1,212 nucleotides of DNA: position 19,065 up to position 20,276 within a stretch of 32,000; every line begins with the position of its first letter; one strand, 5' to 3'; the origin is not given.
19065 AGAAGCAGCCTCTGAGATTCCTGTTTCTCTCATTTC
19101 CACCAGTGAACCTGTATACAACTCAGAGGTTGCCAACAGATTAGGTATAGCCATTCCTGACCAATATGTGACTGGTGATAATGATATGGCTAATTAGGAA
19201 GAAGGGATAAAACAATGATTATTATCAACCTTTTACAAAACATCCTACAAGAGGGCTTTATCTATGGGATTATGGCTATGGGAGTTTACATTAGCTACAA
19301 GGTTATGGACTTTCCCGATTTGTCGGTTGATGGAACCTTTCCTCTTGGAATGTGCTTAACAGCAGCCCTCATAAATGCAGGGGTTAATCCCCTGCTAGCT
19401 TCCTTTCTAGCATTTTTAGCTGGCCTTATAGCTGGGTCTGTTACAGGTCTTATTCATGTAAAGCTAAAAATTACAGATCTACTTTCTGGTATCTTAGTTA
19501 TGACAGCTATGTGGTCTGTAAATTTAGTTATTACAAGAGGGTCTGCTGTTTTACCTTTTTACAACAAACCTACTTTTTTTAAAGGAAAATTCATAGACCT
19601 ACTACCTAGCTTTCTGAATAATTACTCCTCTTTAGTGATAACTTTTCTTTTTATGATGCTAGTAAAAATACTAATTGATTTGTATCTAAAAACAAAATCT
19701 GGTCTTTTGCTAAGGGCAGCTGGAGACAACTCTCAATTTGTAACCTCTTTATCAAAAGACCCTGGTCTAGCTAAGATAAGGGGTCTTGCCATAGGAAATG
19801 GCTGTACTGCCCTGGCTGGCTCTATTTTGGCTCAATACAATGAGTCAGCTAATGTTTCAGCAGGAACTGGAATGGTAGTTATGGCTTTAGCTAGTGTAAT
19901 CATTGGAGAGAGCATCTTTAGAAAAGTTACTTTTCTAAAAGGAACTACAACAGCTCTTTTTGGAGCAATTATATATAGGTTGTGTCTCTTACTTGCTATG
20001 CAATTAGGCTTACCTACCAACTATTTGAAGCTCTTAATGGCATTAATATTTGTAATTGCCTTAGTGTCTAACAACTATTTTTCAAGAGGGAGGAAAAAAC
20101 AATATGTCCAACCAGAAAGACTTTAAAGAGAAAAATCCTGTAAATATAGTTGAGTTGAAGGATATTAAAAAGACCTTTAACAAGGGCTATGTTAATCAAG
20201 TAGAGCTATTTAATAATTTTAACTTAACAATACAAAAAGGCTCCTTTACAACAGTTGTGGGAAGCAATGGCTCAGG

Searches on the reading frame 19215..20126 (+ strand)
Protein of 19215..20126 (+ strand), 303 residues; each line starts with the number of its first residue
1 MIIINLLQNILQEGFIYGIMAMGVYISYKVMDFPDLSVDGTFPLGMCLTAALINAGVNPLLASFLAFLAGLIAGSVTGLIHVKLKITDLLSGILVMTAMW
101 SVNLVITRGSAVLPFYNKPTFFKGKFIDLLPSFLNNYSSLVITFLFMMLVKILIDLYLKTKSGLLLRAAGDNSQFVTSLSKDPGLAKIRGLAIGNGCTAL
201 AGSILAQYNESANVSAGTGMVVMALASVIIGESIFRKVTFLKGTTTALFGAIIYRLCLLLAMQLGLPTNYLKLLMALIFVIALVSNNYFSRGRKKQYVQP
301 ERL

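Call 71: search_protein_families(library=pfam, proteins=[window:19215-20126:+], max_evalue=0.00001)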
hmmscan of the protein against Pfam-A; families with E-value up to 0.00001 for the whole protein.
window:19215-20126:+ (303 aa): 1 family
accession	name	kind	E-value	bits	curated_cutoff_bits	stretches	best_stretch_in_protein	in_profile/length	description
PF02653.21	BPD_transp_2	-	5.5e-28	98.3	26.8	1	7-283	2-269/269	Branched-chain amino acid transport system / permease component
